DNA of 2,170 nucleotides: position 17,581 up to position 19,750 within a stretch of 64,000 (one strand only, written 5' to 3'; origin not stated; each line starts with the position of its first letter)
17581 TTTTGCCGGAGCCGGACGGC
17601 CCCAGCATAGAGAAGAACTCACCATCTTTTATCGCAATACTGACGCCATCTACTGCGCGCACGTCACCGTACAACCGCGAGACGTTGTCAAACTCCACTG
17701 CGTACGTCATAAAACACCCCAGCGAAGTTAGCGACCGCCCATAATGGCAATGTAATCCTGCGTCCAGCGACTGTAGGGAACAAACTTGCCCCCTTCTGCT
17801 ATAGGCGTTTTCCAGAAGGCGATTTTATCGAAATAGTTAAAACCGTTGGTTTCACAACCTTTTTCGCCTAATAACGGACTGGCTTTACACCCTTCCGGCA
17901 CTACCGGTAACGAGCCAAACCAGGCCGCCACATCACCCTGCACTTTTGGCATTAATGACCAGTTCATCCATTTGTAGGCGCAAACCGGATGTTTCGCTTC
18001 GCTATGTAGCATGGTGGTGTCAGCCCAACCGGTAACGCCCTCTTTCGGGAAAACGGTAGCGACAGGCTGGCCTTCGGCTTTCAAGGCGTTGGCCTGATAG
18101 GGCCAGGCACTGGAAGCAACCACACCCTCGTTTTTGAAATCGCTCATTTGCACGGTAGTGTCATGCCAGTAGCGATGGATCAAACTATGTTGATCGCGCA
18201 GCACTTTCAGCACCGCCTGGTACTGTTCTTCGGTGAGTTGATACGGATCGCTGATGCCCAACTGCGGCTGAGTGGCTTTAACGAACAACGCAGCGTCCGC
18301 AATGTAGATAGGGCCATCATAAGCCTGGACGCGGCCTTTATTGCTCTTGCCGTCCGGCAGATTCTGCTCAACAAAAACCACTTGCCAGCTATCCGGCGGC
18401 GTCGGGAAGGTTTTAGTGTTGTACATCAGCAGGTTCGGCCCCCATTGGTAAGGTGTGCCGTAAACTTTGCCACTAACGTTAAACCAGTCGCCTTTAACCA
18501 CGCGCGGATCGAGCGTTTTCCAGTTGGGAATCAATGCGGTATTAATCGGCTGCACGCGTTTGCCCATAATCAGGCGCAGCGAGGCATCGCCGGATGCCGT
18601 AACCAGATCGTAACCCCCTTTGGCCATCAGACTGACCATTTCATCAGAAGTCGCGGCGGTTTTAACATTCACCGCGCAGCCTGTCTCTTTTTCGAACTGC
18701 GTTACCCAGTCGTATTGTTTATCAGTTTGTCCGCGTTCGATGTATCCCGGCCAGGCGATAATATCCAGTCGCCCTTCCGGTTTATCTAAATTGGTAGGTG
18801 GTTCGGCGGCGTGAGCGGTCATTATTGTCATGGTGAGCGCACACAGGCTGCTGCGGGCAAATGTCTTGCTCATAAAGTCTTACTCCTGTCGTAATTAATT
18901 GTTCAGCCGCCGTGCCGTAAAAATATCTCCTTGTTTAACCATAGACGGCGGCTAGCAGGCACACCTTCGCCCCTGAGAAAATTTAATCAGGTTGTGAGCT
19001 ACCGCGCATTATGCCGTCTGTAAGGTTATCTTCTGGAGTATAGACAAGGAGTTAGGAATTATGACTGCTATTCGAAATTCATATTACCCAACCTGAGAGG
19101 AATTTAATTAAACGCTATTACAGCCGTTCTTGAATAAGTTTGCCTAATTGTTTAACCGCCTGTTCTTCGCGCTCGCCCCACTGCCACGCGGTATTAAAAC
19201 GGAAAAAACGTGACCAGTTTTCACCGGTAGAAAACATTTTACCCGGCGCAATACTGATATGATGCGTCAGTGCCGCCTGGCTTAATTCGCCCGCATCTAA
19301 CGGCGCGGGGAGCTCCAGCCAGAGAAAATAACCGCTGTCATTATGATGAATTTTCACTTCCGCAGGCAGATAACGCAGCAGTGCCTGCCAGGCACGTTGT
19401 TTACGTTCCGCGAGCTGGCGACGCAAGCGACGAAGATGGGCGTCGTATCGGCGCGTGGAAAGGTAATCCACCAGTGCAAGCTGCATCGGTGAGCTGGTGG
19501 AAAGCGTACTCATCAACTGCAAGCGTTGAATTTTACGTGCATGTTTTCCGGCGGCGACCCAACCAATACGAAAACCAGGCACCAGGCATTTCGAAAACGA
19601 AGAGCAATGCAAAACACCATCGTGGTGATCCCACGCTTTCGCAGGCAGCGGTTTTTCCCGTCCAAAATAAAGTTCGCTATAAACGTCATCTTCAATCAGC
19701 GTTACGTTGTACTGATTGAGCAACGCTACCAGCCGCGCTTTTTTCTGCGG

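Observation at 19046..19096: Tiny 11-codon ORF with a strong SD in the ydcR-ydcS intergenic region, on the opposite strand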

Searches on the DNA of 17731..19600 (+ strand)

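Call 4: search_dna_similar(query=window:18800-19200:+, collection=ecoli_genomes, mode=near, max_rows=30, rows=spread)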
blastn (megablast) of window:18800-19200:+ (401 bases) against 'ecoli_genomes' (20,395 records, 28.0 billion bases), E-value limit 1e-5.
Records with a match: 5414; places in all: 5424; records where one place covers at least 80% of the query: 5401.
Genomes with a match: 5414 of 5426; with a place that covers at least 80% of the query: 5401. Places per genome that has any: lowest 1, median 1, highest 2. On chromosomes: 5419 places; on plasmids: 5.
Best place of each record, by identity: >=99% 148; 95-99% 5121; 90-95% 144; 80-90% 1.
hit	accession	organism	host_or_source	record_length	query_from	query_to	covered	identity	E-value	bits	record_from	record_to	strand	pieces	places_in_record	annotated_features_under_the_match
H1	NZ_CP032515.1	Escherichia coli strain 118UI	Homo sapiens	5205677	1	401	100%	99.0%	0e+0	719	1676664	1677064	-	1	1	ydcR: PLP-dependent aminotransferase family protein | ydcS: putative ABC transporter substrate-binding protein YdcS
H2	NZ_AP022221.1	Escherichia coli strain WP8-S17-ESBL-08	-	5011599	1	401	100%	98.8%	0e+0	713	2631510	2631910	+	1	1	ydcR: PLP-dependent aminotransferase family protein | ydcS: putative ABC transporter substrate-binding protein YdcS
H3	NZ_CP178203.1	Escherichia coli strain APEC17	Gallus gallus domesticus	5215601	1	401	100%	98.8%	0e+0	713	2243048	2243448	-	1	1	ydcR: PLP-dependent aminotransferase family protein | ydcS: putative ABC transporter substrate-binding protein YdcS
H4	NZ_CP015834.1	Escherichia coli strain MS6198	Homo sapiens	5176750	1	401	100%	97.5%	0e+0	686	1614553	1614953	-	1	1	ydcR: PLP-dependent aminotransferase family protein | ydcS: putative ABC transporter substrate-binding protein YdcS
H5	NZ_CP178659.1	Escherichia coli strain VTB96933v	Chicken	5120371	1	401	100%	97.5%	0e+0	686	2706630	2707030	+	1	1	ydcR: PLP-dependent aminotransferase family protein | ydcS: putative ABC transporter substrate-binding protein YdcS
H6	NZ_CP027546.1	Escherichia coli strain 2013C-4187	Homo sapiens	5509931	1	401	100%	97.3%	0e+0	680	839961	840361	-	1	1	ydcR: PLP-dependent aminotransferase family protein | ydcS: putative ABC transporter substrate-binding protein YdcS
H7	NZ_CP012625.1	Escherichia coli strain SF-468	Homo sapiens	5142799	1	401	100%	97.3%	0e+0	680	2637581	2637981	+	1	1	ydcR: PLP-dependent aminotransferase family protein | ydcS: putative ABC transporter substrate-binding protein YdcS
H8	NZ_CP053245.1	Escherichia coli strain SCU-485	Homo sapiens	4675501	1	401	100%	97.3%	0e+0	680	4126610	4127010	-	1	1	ydcR: PLP-dependent aminotransferase family protein | ydcS: putative ABC transporter substrate-binding protein YdcS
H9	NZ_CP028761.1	Escherichia coli strain A13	Sheep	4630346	1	401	100%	97.3%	0e+0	680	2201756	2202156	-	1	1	ydcR: PLP-dependent aminotransferase family protein | ydcS: putative ABC transporter substrate-binding protein YdcS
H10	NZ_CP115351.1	Escherichia coli strain CUVET21-37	cat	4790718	1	401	100%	97.3%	0e+0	680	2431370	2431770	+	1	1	ydcR: aminotransferase-like domain-containing protein | ydcS: putative ABC transporter substrate-binding protein YdcS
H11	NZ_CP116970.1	Escherichia coli strain CUVM3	Sus scrofa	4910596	1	401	100%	97.3%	0e+0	680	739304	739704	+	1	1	ydcR: aminotransferase-like domain-containing protein | ydcS: putative ABC transporter substrate-binding protein YdcS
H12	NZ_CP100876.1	Escherichia coli strain ET979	Hoplobatrachus rugulosus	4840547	1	401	100%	97.3%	0e+0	680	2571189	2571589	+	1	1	ydcR: PLP-dependent aminotransferase family protein | ydcS: putative ABC transporter substrate-binding protein YdcS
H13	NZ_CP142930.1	Escherichia coli strain B20123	seawater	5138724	1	401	100%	97.3%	0e+0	680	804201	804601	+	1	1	ydcR: PLP-dependent aminotransferase family protein | ydcS: putative ABC transporter substrate-binding protein YdcS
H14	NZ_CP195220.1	Escherichia coli strain CRKP-1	Homo sapiens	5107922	1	401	100%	97.3%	0e+0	680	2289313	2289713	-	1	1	ydcR: PLP-dependent aminotransferase family protein | ydcS: putative ABC transporter substrate-binding protein YdcS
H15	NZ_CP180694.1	Escherichia coli strain CUPS04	Slaughterhouse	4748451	1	401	100%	97.3%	0e+0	680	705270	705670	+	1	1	ydcR: PLP-dependent aminotransferase family protein | spermidine/putrescine ABC transporter substrate-binding protein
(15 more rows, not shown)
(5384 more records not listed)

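Call 6: search_rna_families(source=window, start=18400, end=19600, threshold=evalue, max_evalue=10)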
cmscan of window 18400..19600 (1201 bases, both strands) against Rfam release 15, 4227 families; matches with E-value up to 10: 1.
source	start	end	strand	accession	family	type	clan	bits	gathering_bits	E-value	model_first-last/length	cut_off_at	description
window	18651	18677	-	RF01613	ceN109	Gene; snRNA; snoRNA; CD-box;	-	14.3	52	7.2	1-67/67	no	Nematode snoRNA ceN109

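Call 8: get_annotated_region(hit=H1, flank=1500)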
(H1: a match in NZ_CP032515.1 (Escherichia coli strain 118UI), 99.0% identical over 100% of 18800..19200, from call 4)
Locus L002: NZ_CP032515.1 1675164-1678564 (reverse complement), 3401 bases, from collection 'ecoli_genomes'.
description: Escherichia coli strain 118UI chromosome, complete genome
organism: Escherichia coli strain 118UI (NCBI taxid 562)
replicon: chromosome; assembly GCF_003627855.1
host: Homo sapiens; source: urine; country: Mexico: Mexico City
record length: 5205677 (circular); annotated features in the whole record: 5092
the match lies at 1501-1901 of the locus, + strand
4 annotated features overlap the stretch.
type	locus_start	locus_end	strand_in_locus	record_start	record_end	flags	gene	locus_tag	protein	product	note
CDS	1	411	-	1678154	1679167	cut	ydcT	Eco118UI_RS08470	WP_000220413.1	ABC transporter ATP-binding protein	-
CDS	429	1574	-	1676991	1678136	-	ydcS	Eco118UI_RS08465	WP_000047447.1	putative ABC transporter substrate-binding protein YdcS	-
CDS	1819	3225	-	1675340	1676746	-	ydcR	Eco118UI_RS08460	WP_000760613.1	PLP-dependent aminotransferase family protein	-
CDS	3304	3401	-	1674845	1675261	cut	hicB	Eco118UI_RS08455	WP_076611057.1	type II toxin-antitoxin system antitoxin HicB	-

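Call 55: search_dna_similar(query=L006:2262-2345:-, collection=ecoli_genomes, mode=near, max_rows=8)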
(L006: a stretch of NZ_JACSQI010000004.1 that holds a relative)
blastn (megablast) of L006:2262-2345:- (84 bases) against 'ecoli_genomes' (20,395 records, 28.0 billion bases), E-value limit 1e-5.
Records with a match: 3060; places in all: 3060; records where one place covers at least 80% of the query: 3057.
Genomes with a match: 3060 of 5426; with a place that covers at least 80% of the query: 3057. Places per genome that has any: lowest 1, median 1, highest 1. On chromosomes: 3055 places; on plasmids: 5.
Best place of each record, by identity: 95-99% 2; 90-95% 3058.
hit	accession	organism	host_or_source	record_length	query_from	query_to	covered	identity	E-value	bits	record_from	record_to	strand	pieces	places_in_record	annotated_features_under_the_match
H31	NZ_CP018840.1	Escherichia coli strain KSC64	porcine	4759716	1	84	100%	92.9%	1e-25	122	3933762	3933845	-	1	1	none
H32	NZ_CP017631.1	Escherichia coli strain SLK172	Homo sapiens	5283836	1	84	100%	92.9%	1e-25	122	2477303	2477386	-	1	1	none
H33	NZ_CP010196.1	Escherichia coli strain M9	mouse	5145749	1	84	100%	92.9%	1e-25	122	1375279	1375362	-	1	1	none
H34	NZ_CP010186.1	Escherichia coli strain M6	mouse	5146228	1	84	100%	92.9%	1e-25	122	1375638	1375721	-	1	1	none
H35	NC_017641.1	Escherichia coli UMNK88 strain UMNK88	porcine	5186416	1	84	100%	92.9%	1e-25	122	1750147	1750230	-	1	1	none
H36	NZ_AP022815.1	Escherichia coli strain JE86-ST05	Homo sapiens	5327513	1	84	100%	92.9%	1e-25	122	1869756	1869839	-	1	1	none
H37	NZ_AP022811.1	Escherichia coli strain JE86-ST02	Homo sapiens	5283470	1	84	100%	92.9%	1e-25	122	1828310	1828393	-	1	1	none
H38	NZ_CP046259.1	Escherichia coli strain ECO2947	Homo sapiens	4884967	1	84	100%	92.9%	1e-25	122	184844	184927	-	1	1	none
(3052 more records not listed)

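Call 56: search_dna_similar(query=window:19030-19113:+, collection=ecoli_genomes, mode=near, max_rows=40, rows=spread)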
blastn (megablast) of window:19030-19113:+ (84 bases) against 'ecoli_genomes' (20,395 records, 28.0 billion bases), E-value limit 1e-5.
Records with a match: 5401; places in all: 5404; records where one place covers at least 80% of the query: 5397.
Genomes with a match: 5401 of 5426; with a place that covers at least 80% of the query: 5397. Places per genome that has any: lowest 1, median 1, highest 2. On chromosomes: 5399 places; on plasmids: 5.
Best place of each record, by identity: 95-99% 2343; 90-95% 3058.
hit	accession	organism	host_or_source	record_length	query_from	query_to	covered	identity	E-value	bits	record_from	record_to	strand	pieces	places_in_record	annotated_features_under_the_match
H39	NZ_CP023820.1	Escherichia coli strain 7/2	Homo sapiens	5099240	1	84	100%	98.8%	7e-34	150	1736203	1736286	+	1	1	none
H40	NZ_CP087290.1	Escherichia coli strain APEC 102026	chicken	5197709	1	84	100%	98.8%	7e-34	150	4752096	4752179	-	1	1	none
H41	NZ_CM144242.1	Escherichia coli strain DG342-2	chicken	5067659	1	84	100%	98.8%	7e-34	150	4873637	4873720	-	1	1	none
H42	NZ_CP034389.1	Escherichia coli strain RS571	Homo sapiens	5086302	1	84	100%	97.6%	3e-32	145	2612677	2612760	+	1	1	none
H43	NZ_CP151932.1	Escherichia coli strain 8178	Mus musculus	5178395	1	84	100%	96.5%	1e-30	139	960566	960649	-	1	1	none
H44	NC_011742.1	Escherichia coli S88 strain S88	-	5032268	1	84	100%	96.4%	1e-30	139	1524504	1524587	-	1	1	none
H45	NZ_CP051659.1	Escherichia coli strain 1162C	Homo sapiens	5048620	1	84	100%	96.4%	1e-30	139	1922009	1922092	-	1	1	none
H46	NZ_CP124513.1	Escherichia coli strain AVS0366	environmental: river near WWTP effluent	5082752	1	84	100%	96.4%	1e-30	139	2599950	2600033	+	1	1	none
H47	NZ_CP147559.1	Escherichia coli strain GN04096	Homo sapiens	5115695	1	84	100%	96.4%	1e-30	139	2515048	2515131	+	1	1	none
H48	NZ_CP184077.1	Escherichia coli strain 1450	Homo sapiens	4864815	1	84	100%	96.4%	1e-30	139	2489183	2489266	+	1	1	none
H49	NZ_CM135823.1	Escherichia coli strain FXCREC145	Homo sapiens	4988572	1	84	100%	96.4%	1e-30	139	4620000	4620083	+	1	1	none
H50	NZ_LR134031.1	Escherichia coli strain NCTC11151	missing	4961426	1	84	100%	96.4%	1e-30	139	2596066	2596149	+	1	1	none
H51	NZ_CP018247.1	Escherichia coli strain 7784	Cattle faeces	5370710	1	84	100%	95.2%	7e-29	134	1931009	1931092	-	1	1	none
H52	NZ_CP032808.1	Escherichia coli strain ERL04-3476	Pork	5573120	1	84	100%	95.2%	7e-29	134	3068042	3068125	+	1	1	none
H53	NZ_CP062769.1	Escherichia coli O157:H7 strain Z852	Bovine Faeces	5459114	1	84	100%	95.2%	7e-29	134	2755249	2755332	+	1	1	none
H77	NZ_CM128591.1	Escherichia coli strain 200112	Homo sapiens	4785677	1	84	100%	92.9%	1e-25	122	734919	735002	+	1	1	none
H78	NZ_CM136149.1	Escherichia coli strain PRO_A-1551-6M-A_ESBL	Homo sapiens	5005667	1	54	64%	98.1%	3e-17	95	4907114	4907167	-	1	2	none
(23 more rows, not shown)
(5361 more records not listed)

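Call 57: get_annotated_region(hit=H42, flank=60)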
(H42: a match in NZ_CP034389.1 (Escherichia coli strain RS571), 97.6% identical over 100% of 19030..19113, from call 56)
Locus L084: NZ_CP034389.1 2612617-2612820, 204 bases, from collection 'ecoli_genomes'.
description: Escherichia coli strain RS571 chromosome, complete genome
organism: Escherichia coli strain RS571 (NCBI taxid 562)
replicon: chromosome; assembly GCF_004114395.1
host: Homo sapiens; source: rectal swab; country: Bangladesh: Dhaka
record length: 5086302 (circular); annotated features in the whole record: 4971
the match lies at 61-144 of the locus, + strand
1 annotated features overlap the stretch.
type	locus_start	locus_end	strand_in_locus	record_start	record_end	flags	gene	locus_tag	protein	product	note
CDS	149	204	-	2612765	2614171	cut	ydcR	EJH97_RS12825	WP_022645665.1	PLP-dependent aminotransferase family protein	-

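Call 58: get_annotated_region(hit=H43, flank=60)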
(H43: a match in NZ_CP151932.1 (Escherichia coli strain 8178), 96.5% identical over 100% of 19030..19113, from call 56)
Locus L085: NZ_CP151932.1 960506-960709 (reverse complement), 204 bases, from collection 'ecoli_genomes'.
description: Escherichia coli strain 8178 isolate T4039 chromosome, complete genome
organism: Escherichia coli strain 8178 (NCBI taxid 562)
replicon: chromosome; assembly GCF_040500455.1
host: Mus musculus; source: -; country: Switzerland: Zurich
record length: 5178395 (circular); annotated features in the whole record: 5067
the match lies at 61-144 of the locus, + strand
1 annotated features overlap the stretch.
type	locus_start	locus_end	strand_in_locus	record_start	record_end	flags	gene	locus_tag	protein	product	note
CDS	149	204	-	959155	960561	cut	ydcR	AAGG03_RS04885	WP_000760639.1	PLP-dependent aminotransferase family protein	-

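Call 59: get_annotated_region(hit=H44, flank=60)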
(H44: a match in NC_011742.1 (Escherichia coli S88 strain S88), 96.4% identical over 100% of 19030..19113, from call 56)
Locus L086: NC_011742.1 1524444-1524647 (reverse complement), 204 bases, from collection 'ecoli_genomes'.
description: Escherichia coli S88, complete sequence
organism: Escherichia coli S88 strain S88 (NCBI taxid 585035)
replicon: chromosome; assembly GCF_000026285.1
host: -; source: -; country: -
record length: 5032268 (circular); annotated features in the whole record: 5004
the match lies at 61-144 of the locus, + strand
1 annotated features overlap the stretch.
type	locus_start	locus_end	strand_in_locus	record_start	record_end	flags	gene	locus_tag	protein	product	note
CDS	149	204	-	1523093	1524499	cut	ydcR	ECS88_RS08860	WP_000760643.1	aminotransferase-like domain-containing protein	-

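Call 60: get_annotated_region(hit=H51, flank=60)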
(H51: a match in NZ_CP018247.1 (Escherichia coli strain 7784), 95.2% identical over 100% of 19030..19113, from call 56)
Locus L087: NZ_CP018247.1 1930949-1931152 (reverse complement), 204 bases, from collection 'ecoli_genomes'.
description: Escherichia coli strain 7784 chromosome, complete genome
organism: Escherichia coli strain 7784 (NCBI taxid 562)
replicon: chromosome; assembly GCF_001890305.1
host: -; source: Cattle faeces; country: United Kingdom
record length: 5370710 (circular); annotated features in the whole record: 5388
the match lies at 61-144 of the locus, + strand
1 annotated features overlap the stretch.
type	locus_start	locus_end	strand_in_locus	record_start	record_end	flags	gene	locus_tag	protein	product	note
CDS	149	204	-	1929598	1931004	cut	ydcR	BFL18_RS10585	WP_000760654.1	PLP-dependent aminotransferase family protein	-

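Call 61: get_annotated_region(hit=H77, flank=60)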
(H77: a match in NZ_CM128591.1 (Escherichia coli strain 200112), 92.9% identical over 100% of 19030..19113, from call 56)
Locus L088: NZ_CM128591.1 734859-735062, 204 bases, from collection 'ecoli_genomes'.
description: Escherichia coli strain 200112 chromosome, whole genome shotgun sequence
organism: Escherichia coli strain 200112 (NCBI taxid 562)
replicon: chromosome; assembly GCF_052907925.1
host: Homo sapiens; source: stool; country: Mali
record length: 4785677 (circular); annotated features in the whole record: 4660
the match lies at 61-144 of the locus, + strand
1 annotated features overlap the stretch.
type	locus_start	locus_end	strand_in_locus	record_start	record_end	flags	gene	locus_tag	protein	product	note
CDS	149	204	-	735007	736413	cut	ydcR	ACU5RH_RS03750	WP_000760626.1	aminotransferase-like domain-containing protein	-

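Call 62: get_annotated_region(hit=H78, flank=150)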
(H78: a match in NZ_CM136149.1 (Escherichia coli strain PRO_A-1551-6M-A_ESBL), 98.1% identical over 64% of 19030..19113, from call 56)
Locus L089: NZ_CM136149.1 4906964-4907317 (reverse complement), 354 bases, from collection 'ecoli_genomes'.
description: Escherichia coli strain PRO_A-1551-6M-A_ESBL chromosome, whole genome shotgun sequence
organism: Escherichia coli strain PRO_A-1551-6M-A_ESBL (NCBI taxid 562)
replicon: chromosome; assembly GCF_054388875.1
host: Homo sapiens; source: feces; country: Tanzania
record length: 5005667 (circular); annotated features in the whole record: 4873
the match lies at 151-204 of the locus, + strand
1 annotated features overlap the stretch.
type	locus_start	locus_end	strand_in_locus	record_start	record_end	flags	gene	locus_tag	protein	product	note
CDS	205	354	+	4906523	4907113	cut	-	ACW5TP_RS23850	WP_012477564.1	plasmid pRiA4b ORF-3 family protein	-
